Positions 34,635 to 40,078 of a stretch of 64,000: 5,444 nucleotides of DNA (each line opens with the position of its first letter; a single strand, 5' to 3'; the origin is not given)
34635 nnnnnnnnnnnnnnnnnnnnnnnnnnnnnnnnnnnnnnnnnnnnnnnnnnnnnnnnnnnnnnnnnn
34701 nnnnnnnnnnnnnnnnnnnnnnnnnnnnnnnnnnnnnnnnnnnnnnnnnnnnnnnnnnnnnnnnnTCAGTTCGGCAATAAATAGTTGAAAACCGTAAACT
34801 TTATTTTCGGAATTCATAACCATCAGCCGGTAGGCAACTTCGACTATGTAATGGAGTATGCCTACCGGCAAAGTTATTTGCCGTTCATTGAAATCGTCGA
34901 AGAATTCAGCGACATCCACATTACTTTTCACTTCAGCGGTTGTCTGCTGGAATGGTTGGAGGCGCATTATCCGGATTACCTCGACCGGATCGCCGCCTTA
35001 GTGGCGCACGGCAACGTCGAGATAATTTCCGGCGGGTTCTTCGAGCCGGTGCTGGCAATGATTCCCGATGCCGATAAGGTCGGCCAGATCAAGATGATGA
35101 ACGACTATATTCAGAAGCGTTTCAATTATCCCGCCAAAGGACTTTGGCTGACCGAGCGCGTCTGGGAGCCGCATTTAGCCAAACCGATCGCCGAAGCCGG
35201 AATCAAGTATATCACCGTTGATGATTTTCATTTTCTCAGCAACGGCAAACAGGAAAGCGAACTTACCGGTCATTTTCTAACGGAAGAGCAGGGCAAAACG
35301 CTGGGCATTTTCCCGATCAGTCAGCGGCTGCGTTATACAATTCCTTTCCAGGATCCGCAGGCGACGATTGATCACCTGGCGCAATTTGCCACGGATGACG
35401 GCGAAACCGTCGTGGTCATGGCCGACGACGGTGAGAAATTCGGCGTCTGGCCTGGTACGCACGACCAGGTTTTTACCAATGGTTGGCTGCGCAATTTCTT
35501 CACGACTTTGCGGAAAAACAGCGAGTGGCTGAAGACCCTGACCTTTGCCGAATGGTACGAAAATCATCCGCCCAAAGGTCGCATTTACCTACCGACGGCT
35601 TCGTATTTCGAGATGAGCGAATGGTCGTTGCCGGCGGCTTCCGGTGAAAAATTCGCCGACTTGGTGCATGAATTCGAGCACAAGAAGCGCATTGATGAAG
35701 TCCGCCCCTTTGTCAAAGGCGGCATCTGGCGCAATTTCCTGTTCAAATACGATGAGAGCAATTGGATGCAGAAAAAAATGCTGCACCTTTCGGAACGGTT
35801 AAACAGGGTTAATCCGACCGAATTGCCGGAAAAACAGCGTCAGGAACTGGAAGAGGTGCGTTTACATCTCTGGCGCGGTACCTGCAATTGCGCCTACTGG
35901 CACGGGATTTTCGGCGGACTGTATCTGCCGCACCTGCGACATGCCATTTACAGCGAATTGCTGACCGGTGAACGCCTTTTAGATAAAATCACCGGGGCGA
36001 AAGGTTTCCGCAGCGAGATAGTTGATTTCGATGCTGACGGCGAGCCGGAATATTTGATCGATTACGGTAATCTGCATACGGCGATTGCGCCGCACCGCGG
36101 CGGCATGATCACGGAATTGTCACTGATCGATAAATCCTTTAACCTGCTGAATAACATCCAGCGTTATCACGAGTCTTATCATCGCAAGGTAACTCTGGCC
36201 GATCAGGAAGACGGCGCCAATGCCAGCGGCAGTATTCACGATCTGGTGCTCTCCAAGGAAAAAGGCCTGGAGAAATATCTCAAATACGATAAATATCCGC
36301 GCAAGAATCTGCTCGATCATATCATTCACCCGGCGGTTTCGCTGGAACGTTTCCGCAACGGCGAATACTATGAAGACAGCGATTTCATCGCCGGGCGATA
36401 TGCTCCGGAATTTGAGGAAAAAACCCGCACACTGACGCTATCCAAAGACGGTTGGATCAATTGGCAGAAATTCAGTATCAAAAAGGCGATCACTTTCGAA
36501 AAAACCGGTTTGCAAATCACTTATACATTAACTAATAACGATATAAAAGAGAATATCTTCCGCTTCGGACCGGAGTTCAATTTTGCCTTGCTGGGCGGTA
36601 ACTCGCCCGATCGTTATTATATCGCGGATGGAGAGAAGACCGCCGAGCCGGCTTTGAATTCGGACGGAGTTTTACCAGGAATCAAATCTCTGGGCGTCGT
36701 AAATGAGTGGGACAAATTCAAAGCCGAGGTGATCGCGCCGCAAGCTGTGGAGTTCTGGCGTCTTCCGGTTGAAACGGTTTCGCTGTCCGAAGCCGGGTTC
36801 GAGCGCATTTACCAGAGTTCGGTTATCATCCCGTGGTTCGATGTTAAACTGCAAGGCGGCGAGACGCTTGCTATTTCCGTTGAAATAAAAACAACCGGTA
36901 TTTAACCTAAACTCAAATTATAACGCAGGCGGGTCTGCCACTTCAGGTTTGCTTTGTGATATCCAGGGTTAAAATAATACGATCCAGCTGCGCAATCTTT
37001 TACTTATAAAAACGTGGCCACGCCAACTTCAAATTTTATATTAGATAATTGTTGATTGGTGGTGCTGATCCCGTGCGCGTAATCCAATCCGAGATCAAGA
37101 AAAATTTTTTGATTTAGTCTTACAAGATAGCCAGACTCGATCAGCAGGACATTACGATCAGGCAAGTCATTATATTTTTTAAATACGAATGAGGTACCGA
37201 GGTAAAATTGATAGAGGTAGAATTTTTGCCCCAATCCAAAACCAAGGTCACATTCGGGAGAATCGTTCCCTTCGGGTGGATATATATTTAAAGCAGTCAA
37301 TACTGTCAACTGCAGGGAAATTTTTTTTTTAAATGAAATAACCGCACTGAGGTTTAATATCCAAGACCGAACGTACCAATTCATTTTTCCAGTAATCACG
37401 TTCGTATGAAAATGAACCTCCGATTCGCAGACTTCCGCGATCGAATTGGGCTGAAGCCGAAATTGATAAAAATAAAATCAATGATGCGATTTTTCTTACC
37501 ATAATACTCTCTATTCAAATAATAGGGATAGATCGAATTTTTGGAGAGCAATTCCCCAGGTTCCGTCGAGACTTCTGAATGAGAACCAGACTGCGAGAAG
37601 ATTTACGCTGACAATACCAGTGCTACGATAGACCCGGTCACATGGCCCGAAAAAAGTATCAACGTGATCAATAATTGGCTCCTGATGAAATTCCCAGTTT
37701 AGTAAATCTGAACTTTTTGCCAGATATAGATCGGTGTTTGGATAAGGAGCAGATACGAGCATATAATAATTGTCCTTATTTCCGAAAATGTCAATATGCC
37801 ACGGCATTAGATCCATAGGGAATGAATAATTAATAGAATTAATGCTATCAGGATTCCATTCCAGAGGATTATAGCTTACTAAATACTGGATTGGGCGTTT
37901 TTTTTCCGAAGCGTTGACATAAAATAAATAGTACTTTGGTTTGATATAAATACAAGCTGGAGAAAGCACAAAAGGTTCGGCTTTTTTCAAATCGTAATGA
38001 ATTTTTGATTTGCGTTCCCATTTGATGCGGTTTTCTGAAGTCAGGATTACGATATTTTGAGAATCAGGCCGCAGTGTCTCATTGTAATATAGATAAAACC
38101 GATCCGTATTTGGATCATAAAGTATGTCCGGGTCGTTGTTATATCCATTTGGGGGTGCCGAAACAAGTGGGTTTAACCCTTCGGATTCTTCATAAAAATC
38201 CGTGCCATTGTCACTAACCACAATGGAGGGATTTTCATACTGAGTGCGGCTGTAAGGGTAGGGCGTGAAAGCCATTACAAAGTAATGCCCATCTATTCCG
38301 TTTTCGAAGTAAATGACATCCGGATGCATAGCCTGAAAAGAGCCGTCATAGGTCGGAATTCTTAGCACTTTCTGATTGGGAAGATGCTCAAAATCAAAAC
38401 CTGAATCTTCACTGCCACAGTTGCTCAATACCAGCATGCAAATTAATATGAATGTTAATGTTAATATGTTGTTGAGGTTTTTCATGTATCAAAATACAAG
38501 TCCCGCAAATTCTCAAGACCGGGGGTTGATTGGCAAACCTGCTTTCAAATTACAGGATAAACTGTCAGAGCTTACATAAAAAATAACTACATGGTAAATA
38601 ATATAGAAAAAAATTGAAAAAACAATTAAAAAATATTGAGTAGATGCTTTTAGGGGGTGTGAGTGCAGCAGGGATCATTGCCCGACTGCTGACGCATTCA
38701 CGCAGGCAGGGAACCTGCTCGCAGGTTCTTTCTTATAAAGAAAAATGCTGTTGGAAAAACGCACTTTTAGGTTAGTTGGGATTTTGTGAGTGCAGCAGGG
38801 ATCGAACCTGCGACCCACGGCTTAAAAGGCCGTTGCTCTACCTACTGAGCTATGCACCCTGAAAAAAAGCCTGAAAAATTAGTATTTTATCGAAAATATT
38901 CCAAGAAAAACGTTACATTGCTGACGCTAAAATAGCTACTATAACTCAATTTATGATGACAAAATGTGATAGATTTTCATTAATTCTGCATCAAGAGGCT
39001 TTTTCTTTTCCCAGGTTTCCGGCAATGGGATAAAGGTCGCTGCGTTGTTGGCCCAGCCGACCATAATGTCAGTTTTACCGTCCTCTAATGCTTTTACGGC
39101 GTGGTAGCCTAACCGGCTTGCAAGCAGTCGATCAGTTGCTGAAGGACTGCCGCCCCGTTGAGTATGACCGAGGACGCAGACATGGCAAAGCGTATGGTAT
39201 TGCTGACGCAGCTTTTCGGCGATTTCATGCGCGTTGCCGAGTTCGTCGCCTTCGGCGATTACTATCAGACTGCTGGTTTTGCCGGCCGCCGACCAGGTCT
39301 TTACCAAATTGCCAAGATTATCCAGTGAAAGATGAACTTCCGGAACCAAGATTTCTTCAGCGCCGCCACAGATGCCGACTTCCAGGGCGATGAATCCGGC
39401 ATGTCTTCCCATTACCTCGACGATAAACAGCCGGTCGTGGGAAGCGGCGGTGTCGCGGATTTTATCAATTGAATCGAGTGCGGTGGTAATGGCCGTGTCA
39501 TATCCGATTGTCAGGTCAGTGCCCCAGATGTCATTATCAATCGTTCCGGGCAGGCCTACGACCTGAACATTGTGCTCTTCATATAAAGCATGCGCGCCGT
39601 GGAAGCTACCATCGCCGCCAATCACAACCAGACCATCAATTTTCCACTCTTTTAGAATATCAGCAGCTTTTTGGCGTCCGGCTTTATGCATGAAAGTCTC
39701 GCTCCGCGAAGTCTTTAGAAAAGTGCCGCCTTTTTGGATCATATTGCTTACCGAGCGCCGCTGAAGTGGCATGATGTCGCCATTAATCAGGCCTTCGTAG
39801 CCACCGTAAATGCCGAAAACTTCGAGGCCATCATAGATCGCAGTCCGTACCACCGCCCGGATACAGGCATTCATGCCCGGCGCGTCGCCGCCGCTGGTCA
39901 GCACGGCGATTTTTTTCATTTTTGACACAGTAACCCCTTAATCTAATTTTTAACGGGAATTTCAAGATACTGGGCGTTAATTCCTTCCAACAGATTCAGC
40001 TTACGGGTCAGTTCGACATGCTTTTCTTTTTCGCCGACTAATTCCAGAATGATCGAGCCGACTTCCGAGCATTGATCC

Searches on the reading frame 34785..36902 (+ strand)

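Call 82: search_protein_families(library=pfam, proteins=[window:34785-36902:+], max_evalue=0.001)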
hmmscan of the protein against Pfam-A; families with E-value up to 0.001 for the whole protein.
window:34785-36902:+ (706 aa): 4 families
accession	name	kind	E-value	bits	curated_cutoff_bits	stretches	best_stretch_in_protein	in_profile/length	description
PF09095.17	AmyA-gluTrfs_C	-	2.1e-65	221.6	22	1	414-692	1-277/284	Alpha-amylase/4-alpha-glucanotransferase, C-terminal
PF03065.20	Glyco_hydro_57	-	4e-49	167.9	21.2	1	7-270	1-291/291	Glycosyl hydrolase family 57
PF09094.16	AmyA-A_glucT_m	-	2e-31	108.7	27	1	313-398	1-79/80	Alpha-amylase/4-alpha-glucanotransferase, middle domain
PF01074.27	Glyco_hydro_38N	-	1.8e-05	24.8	25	1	53-143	50-141/270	Glycosyl hydrolases family 38 N-terminal domain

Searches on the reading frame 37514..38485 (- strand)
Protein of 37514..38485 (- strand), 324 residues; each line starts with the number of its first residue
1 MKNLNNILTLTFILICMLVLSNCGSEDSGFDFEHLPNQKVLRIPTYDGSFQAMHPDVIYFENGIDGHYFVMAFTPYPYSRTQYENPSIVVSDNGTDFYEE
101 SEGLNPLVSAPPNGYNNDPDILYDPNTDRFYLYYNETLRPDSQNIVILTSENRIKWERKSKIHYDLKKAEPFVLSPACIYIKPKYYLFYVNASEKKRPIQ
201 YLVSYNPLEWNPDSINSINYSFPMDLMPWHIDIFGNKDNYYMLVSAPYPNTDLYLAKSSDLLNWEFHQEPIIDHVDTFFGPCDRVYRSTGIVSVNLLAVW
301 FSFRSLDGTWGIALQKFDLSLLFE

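Call 82: search_protein_families(library=pfam, proteins=[window:37514-38485:-], max_evalue=0.001)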
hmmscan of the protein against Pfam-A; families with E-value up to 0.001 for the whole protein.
window:37514-38485:- (324 aa): 2 families
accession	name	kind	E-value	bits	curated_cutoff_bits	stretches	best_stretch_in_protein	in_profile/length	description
PF04616.20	Glyco_hydro_43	-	1.2e-06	28.6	32.2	0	113-197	7-93/288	Glycosyl hydrolases family 43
PF04041.19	Glyco_hydro_130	-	8.1e-05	22.1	26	1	131-279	55-208/320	beta-1,4-mannooligosaccharide phosphorylase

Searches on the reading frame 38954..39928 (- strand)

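Call 82: search_protein_families(library=pfam, proteins=[window:38954-39928:-], max_evalue=0.001)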
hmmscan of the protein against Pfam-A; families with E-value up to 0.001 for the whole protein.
window:38954-39928:- (325 aa): 1 family
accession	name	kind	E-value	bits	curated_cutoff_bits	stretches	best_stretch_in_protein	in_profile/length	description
PF00365.25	PFK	-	2.7e-109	365.3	30.9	1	6-281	1-277/277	Phosphofructokinase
